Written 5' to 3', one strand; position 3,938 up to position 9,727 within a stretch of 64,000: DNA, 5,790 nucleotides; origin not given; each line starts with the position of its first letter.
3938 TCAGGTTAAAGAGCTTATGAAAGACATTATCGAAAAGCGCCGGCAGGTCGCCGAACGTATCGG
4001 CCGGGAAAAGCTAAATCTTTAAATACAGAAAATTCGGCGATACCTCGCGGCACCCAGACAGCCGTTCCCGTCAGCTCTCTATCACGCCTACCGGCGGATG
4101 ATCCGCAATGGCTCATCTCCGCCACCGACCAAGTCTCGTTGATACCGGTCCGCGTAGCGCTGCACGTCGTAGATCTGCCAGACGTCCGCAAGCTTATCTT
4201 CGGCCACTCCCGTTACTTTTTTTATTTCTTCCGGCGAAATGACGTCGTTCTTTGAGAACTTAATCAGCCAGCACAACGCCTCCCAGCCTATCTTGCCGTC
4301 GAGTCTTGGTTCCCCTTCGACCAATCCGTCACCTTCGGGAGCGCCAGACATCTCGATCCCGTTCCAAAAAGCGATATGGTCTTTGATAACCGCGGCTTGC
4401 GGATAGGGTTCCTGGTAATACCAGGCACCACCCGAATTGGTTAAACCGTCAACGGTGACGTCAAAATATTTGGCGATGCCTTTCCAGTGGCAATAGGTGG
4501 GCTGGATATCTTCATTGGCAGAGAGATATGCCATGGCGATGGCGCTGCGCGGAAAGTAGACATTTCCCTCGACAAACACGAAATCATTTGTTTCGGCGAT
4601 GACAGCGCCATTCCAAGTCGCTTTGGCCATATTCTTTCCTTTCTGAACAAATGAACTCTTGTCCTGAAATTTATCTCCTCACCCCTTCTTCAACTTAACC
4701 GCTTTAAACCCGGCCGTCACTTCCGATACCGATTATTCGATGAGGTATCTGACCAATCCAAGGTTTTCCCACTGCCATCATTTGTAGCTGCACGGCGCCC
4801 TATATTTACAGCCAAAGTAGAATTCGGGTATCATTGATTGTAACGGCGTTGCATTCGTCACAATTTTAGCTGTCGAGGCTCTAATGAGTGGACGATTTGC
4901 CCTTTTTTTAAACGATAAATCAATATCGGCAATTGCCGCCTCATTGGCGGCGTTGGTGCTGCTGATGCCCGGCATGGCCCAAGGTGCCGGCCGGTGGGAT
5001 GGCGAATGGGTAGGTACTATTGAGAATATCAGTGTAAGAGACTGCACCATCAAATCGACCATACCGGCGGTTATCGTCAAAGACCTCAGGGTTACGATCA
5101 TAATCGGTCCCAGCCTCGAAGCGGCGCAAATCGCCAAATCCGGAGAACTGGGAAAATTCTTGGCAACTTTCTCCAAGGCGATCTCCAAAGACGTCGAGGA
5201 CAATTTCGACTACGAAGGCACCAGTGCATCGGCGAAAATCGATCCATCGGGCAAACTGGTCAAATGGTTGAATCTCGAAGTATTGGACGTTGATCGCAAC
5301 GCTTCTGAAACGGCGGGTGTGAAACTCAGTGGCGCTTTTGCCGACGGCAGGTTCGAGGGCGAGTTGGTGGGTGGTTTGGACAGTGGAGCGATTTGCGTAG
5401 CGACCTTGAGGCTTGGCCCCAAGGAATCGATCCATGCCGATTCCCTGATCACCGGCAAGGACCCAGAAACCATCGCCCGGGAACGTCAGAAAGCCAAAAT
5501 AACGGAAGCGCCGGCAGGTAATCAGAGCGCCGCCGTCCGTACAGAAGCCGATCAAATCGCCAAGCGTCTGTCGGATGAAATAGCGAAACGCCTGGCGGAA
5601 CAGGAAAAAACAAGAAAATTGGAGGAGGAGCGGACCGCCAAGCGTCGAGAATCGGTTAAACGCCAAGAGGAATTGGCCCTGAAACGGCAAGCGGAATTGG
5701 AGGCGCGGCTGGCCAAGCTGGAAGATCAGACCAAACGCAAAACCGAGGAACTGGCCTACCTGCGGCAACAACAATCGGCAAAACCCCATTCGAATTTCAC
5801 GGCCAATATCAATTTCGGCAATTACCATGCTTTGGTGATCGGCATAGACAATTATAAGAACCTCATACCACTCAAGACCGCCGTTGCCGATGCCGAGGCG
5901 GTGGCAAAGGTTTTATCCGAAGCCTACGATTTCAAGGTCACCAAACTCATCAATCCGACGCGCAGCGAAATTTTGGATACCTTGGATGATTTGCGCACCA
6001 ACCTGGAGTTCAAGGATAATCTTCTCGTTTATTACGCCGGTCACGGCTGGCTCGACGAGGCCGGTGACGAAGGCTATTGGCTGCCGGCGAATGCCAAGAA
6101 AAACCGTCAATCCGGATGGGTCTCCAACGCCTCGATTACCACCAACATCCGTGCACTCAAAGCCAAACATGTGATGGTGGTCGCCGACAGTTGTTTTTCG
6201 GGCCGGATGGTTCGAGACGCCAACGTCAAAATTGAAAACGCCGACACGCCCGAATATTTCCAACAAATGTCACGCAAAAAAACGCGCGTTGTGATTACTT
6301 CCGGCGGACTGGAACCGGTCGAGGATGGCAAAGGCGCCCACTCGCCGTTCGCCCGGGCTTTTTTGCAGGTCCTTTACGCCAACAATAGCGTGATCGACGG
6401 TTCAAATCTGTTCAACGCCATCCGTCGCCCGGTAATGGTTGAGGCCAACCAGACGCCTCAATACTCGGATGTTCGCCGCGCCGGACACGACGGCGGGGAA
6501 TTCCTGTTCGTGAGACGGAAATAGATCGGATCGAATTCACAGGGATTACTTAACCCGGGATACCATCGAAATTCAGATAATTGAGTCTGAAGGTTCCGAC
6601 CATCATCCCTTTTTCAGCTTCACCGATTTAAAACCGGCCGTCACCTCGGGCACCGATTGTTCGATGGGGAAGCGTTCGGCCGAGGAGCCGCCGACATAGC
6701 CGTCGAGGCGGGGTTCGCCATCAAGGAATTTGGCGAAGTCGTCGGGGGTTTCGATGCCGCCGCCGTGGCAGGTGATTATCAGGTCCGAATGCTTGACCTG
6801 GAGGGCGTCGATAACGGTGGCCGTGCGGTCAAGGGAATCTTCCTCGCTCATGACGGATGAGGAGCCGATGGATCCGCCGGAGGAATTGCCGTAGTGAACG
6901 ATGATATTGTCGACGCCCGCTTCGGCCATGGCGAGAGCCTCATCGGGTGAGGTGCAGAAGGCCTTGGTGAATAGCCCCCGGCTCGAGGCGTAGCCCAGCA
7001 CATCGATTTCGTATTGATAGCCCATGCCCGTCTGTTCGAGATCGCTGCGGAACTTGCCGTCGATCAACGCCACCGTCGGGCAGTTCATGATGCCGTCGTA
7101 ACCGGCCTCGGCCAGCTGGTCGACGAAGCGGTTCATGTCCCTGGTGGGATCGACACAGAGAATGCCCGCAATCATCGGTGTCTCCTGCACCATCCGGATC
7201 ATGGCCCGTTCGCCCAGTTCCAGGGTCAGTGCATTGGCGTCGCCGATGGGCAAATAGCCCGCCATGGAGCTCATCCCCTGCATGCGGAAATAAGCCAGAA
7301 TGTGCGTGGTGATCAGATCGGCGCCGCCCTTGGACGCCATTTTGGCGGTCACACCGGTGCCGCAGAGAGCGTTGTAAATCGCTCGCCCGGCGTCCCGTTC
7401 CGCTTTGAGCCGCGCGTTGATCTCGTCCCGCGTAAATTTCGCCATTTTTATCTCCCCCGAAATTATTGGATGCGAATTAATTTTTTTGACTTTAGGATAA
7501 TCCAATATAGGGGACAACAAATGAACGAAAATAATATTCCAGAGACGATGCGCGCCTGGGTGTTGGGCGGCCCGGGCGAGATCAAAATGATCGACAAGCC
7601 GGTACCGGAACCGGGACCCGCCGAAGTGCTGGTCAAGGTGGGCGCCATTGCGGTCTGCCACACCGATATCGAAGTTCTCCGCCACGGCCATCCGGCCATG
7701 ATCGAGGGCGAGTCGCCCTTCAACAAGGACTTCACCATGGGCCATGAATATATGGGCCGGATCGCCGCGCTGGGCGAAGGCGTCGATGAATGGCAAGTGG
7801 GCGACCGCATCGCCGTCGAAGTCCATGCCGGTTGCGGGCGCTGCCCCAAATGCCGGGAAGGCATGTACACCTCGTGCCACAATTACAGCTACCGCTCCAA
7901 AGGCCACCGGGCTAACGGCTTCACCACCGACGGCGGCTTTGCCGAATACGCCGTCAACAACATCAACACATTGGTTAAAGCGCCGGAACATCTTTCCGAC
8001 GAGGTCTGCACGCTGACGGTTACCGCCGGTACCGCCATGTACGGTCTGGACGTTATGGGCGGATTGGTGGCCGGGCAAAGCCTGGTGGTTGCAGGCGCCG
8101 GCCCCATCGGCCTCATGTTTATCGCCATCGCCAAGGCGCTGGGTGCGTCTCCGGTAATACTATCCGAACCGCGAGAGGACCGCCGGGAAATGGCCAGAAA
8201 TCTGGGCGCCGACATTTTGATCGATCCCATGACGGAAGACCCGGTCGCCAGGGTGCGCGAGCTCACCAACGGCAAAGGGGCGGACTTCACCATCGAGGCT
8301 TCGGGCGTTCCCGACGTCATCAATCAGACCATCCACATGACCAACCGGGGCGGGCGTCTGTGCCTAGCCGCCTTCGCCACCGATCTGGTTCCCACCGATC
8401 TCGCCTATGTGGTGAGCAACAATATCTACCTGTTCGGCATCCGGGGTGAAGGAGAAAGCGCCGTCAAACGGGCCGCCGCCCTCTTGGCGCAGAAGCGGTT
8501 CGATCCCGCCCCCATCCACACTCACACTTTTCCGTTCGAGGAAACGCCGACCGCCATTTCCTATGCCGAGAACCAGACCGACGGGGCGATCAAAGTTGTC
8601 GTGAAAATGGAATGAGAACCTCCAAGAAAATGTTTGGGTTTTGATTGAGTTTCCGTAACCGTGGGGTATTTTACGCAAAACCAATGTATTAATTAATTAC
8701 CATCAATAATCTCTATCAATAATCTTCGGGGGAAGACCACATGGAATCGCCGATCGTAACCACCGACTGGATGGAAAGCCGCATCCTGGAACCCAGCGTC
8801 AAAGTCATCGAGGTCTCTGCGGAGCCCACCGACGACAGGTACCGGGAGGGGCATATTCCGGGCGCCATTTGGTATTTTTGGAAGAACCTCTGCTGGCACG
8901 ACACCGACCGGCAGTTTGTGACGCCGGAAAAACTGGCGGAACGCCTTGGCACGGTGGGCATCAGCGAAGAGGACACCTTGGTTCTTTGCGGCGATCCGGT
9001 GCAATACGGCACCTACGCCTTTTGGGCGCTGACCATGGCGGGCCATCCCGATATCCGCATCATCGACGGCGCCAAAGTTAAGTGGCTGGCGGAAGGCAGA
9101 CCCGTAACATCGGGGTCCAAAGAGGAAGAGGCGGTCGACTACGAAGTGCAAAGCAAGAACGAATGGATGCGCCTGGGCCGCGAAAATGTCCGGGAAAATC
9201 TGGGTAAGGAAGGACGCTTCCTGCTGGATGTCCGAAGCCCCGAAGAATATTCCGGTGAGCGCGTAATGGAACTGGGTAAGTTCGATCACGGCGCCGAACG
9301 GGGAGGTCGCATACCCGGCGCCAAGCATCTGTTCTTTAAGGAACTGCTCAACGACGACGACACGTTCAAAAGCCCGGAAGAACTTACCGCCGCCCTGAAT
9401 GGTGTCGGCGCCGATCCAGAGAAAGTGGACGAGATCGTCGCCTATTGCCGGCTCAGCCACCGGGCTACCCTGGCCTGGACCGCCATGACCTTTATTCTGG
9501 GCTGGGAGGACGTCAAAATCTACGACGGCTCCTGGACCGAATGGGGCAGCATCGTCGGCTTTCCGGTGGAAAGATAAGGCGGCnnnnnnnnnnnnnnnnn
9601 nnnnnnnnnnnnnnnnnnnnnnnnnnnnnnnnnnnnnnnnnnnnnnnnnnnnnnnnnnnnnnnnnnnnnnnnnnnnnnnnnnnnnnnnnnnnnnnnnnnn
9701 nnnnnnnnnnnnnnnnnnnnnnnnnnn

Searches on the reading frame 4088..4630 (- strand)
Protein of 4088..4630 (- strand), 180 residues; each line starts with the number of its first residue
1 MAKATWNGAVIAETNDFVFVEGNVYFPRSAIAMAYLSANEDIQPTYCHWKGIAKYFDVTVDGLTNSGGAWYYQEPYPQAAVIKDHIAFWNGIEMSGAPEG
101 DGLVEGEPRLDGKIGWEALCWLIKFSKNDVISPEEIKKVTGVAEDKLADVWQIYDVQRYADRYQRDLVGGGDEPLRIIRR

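Call 74: search_protein_families(library=pfam, proteins=[window:4088-4630:-], max_evalue=0.001)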
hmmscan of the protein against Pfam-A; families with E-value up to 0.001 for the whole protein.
window:4088-4630:- (180 aa): 1 family
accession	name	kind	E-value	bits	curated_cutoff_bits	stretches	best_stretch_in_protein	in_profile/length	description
PF04248.19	NTP_transf_9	-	4.2e-27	94.2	22.1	1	3-90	2-92/93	Domain of unknown function (DUF427)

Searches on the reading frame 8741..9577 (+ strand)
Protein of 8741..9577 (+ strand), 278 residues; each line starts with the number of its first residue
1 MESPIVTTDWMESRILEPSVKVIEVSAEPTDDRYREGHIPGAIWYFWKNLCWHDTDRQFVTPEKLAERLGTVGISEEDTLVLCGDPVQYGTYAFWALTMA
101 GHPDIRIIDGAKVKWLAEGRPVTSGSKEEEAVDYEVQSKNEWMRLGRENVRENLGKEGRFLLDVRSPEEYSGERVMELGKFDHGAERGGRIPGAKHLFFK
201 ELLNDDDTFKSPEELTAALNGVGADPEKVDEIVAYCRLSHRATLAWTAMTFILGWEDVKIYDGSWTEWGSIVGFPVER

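Call 74: search_protein_families(library=pfam, proteins=[window:8741-9577:+], max_evalue=0.001)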
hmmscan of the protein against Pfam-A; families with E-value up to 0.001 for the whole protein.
window:8741-9577:+ (278 aa): 1 family
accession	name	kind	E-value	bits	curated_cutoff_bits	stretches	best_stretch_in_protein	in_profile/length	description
PF00581.25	Rhodanese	-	1.5e-27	96.5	22.2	2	150-269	5-100/102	Rhodanese-like domain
